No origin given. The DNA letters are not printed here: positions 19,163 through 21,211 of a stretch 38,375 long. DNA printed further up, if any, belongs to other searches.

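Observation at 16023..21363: Translationally coupled four-gene operon of unknown function: two paralogous membrane proteins, a divergent cytoplasmic GH13 and a small bitopic protein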

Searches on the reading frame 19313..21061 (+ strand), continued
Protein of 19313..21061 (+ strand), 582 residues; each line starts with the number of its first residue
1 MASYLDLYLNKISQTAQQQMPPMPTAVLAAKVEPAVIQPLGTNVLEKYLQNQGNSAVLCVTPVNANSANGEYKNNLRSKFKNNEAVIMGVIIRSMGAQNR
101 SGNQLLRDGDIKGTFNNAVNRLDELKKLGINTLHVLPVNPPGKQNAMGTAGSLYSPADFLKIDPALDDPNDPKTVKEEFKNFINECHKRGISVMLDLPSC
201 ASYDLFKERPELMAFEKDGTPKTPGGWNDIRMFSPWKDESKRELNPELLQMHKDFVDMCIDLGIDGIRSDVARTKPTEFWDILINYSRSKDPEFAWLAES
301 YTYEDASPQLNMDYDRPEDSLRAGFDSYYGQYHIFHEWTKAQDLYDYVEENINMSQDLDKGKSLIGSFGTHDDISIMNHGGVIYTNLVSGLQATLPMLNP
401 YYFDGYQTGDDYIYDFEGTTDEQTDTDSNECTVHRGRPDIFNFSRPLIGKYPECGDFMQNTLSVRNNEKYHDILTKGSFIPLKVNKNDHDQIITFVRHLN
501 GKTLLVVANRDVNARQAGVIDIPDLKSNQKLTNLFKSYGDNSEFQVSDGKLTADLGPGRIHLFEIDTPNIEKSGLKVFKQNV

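Call 31: search_solved_structures(query=A4, max_evalue=0.001, show_alignments=3)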
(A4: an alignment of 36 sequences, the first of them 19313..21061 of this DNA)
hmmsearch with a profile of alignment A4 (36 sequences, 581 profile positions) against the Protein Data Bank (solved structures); distinct sequences matched with E-value up to 0.001: 56.
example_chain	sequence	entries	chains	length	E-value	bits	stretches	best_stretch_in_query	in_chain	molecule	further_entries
3dhu_A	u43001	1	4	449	4.6e-18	68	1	104-352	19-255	Alpha-amylase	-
4gkl_A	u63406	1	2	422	6e-17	64.3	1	115-300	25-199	Alpha-amylase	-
1gju_A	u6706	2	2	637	8e-16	60.6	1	85-251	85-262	MALTODEXTRIN GLYCOSYLTRANSFERASE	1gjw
3zss_A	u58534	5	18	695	2.4e-12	49.2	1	111-302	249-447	PUTATIVE GLUCANOHYDROLASE PEP1A | PUTATIVE GLUCANOHYDROLASE PEP1A GLGE ISOFORM 1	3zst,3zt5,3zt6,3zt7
5vsj_A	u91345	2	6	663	1e-11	47.1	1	111-302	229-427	Alpha-1,4-glucan:maltose-1-phosphate maltosyltransferase 1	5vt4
4u2y_A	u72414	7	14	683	1.1e-11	47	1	111-302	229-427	Alpha-1,4-glucan:maltose-1-phosphate maltosyltransferase 1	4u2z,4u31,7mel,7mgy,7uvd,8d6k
5cvs_A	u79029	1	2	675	1.7e-11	46.3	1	111-301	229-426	Alpha-1,4-glucan:maltose-1-phosphate maltosyltransferase 1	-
4cn4_A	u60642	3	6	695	1.9e-11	46.2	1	111-301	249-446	ALPHA-1,4-GLUCAN:MALTOSE-1-PHOSPHATE MALTOSYLTRANSFERASE 1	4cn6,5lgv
4cn1_A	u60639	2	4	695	2.8e-11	45.6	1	111-302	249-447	ALPHA-1,4-GLUCAN: MALTOSE-1-PHOSPHATE MALTOSYLTRANSFERASE 1 | Alpha-1,4-glucan:maltose-1-phosphate maltosyltransferase 1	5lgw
2ya2_A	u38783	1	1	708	1.3e-09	40.2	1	82-228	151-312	PUTATIVE ALKALINE AMYLOPULLULANASE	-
2ya0_A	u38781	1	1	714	1.3e-09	40.1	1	82-228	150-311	PUTATIVE ALKALINE AMYLOPULLULANASE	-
5cgm_A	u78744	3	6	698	1.5e-09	39.9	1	110-301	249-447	Alpha-1,4-glucan:maltose-1-phosphate maltosyltransferase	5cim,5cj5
2ya1_A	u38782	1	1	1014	2.2e-09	39.3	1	82-227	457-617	PUTATIVE ALKALINE AMYLOPULLULANASE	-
1ea9_C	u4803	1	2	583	7.6e-09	37.6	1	112-299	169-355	CYCLOMALTODEXTRINASE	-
4u33_A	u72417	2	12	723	1.2e-08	36.9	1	109-301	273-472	Alpha-1,4-glucan:maltose-1-phosphate maltosyltransferase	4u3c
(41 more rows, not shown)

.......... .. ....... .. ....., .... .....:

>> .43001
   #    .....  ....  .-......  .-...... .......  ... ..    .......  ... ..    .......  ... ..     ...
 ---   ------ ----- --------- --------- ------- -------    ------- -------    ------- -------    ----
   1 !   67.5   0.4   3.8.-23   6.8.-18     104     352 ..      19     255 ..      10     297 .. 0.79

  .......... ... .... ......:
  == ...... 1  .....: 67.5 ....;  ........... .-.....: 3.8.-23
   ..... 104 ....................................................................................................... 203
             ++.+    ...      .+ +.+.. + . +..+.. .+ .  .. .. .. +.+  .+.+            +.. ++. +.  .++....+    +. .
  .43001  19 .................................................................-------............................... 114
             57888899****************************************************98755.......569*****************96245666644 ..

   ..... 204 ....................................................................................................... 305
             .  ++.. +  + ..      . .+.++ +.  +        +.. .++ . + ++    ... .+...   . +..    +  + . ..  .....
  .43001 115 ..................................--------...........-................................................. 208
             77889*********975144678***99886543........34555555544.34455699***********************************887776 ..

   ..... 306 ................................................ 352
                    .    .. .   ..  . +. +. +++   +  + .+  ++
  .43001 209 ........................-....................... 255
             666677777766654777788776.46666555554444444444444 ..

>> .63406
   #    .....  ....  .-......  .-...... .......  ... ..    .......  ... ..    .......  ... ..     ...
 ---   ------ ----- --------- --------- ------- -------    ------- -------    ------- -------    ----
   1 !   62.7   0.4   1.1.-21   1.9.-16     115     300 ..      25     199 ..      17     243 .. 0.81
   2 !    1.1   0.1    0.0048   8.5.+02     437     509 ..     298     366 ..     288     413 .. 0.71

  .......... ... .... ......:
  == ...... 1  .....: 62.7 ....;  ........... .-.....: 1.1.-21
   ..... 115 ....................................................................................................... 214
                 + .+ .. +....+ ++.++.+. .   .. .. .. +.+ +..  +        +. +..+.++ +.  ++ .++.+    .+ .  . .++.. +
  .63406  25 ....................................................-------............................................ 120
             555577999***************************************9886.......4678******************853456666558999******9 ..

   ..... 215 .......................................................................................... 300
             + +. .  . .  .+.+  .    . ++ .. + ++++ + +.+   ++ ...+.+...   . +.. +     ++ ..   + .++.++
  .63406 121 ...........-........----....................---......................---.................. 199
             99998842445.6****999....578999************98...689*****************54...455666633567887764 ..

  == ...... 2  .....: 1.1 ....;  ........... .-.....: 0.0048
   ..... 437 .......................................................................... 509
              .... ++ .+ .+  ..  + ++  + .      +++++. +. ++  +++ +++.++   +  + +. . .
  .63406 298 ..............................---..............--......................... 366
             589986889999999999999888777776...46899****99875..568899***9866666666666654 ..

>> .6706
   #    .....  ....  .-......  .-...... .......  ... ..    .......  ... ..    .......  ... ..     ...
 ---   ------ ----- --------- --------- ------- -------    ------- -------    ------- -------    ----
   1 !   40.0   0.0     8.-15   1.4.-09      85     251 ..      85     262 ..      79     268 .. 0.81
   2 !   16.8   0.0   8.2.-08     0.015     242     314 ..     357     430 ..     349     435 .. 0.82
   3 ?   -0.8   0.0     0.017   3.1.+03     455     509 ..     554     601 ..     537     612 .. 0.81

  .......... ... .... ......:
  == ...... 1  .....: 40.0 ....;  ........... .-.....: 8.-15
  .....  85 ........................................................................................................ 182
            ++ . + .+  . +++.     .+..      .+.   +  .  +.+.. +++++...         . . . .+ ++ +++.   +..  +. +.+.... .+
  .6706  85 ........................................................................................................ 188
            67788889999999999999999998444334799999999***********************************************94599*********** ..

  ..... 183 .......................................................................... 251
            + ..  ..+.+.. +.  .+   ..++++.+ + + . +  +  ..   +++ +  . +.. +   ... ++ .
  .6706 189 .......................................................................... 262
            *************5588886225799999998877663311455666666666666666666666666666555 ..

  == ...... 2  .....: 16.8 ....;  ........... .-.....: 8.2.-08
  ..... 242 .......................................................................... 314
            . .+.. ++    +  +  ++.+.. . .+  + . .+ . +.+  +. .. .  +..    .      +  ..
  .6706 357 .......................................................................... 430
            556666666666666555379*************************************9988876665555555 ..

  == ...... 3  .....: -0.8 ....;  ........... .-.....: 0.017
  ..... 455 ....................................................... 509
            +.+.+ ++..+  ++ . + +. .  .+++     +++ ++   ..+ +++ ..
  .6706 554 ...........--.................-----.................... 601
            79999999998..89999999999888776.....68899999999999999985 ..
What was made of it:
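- On GH13 (alpha-amylase family), for C: The family profile matches PDB GH13 structures at E down to 4.6e-18 (call 31). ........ aligns with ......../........, and WLAES with WLAES/WISET, of 3dhu and 4gkl (call 31).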

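Call 52: search_protein_families(library=padloc, proteins=[window:19313-21061:+], max_evalue=0.1)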
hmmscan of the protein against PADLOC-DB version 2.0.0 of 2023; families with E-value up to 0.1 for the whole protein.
window:19313-21061:+ (582 aa): 2 families
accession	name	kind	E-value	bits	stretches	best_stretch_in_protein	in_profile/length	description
PDLC01097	C3a214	-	2.9e-07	27.5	1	108-197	87-161/495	GlgB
PDLC01489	Cas2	-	0.0028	16.1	1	519-546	8-33/69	"CAS-I,CAS-II,CAS-III,CAS-IV,CAS-V,CAS-VI; acquisition_2"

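Call 53: search_protein_families(library=phrogs, proteins=[window:19313-21061:+], max_evalue=0.1)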
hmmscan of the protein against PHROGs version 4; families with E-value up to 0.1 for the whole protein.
window:19313-21061:+ (582 aa): 1 family
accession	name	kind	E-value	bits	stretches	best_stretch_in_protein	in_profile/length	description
phrog_1781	-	unknown function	0.079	13.9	0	533-570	17-53/76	-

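Call 60: find_related_loci(query=A5, collection=metagenome_contigs, flank=7000)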
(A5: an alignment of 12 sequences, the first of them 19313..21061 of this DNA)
Query A5 (582 aa) in metagenome_contigs; peptide patterns used: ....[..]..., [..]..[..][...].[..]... (x = any residue, [..] = any of these).
600 stretches matched a pattern (row limit reached: there are more); 540 encode a relative of the query (tblastn E <= 1e-3); the best 80 are kept; 80 distinct loci.
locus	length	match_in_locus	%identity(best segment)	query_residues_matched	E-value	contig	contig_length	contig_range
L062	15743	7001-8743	74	1-582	0e+0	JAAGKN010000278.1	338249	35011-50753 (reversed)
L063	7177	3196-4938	74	1-582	0e+0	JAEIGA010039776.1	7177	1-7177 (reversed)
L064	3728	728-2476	65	1-580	0e+0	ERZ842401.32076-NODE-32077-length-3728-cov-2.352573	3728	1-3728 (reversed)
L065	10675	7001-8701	60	5-582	0e+0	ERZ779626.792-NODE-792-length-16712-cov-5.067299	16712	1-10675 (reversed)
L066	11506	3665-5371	58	9-582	0e+0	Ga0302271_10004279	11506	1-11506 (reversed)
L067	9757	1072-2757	59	10-580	0e+0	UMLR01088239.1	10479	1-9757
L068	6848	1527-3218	58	10-581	0e+0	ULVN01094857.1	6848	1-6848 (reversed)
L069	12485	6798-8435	61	38-582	0e+0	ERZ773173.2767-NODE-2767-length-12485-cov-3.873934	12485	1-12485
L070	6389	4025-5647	59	38-581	0e+0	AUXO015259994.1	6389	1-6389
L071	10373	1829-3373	62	66-582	0e+0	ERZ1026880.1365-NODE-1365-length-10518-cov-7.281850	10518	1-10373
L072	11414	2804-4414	59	41-581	0e+0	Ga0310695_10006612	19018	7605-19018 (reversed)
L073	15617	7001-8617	59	39-581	0e+0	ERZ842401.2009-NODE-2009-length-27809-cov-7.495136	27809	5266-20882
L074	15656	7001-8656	58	28-581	0e+0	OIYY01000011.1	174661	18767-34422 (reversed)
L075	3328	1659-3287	59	35-581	0e+0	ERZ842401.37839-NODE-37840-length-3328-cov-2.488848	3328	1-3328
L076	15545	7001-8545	61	66-582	0e+0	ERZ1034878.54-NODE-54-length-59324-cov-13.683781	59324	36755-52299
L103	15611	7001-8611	54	44-582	0e+0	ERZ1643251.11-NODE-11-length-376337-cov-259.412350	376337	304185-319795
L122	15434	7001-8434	42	76-565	4e-114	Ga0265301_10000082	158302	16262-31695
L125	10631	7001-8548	36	37-566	1e-106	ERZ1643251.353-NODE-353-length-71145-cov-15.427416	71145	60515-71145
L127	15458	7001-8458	39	72-568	2e-105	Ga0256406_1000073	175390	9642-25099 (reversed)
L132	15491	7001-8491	39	62-565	3e-103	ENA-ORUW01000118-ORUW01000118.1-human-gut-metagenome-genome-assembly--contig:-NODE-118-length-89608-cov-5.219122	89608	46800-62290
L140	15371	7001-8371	39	68-531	2e-100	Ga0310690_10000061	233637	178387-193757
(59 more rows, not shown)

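Call 65: list_cluster_members(proteins=[L132:2679-4667:+, L122:8488-9489:+, L127:11541-12590:-, L125:2902-3765:+, L058:13909-14472:+, L059:15155-16651:-, L061:10780-11643:+, L060:1321-2694:-, L140:6947-8467:+, L058:10826-12661:+])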
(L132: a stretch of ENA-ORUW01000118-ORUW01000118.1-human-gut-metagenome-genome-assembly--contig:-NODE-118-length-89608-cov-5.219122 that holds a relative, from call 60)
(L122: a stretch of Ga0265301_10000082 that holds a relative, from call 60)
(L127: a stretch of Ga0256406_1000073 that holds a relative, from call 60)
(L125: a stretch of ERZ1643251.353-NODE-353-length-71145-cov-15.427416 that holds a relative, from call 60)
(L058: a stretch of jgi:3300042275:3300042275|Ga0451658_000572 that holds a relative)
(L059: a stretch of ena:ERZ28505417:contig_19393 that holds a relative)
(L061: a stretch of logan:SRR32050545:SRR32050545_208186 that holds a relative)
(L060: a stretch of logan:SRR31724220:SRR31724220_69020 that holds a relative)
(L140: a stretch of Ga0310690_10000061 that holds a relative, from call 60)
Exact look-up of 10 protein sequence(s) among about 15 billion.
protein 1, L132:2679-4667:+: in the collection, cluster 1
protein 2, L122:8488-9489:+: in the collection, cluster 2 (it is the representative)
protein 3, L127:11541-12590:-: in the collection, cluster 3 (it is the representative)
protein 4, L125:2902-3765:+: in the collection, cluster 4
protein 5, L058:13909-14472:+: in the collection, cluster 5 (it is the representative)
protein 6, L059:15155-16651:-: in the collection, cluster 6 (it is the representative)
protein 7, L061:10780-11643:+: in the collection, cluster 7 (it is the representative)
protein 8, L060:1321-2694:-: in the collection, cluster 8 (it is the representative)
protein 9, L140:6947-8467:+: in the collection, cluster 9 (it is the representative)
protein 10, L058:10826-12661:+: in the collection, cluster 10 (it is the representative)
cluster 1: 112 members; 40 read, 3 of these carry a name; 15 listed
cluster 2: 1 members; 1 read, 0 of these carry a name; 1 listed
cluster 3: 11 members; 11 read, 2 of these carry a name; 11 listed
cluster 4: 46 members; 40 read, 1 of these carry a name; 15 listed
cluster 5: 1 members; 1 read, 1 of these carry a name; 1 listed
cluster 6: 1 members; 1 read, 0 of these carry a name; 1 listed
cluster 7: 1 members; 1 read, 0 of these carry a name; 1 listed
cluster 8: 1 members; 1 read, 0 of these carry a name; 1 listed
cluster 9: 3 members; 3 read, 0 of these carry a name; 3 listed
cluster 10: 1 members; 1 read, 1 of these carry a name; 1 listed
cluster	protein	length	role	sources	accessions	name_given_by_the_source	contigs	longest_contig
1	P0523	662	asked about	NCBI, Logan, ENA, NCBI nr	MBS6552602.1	MAG: transketolase [Clostridium sp.] | transketolase [Clostridium sp.]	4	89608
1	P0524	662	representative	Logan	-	-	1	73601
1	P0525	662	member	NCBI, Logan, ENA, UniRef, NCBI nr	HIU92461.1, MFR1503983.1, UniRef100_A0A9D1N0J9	MAG TPA: transketolase [Candidatus Limenecus avicola] | Transketolase n=1 Tax=Candidatus Limenecus avicola TaxID=2840847 RepID=A0A9D1N0J9_9CLOT | transketolase [Candidatus Limenecus avicola]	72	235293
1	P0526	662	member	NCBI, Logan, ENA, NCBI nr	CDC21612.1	transketolase [Clostridium sp. CAG:306]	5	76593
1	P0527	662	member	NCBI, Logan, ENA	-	-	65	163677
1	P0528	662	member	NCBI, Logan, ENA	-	-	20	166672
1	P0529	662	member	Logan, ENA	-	-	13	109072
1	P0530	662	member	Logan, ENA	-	-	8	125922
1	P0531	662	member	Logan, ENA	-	-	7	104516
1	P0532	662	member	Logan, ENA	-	-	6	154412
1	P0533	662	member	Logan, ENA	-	-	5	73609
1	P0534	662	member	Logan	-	-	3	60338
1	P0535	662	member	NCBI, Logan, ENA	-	-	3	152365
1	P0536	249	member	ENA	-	-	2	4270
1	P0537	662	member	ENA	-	-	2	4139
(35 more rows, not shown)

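Call 68: search_protein_families(library=ncbifam, proteins=[L127:6178-6921:+], max_evalue=0.001)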
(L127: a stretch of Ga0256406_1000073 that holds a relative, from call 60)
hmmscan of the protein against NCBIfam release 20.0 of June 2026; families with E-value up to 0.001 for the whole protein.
L127:6178-6921:+ (247 aa): 0 families
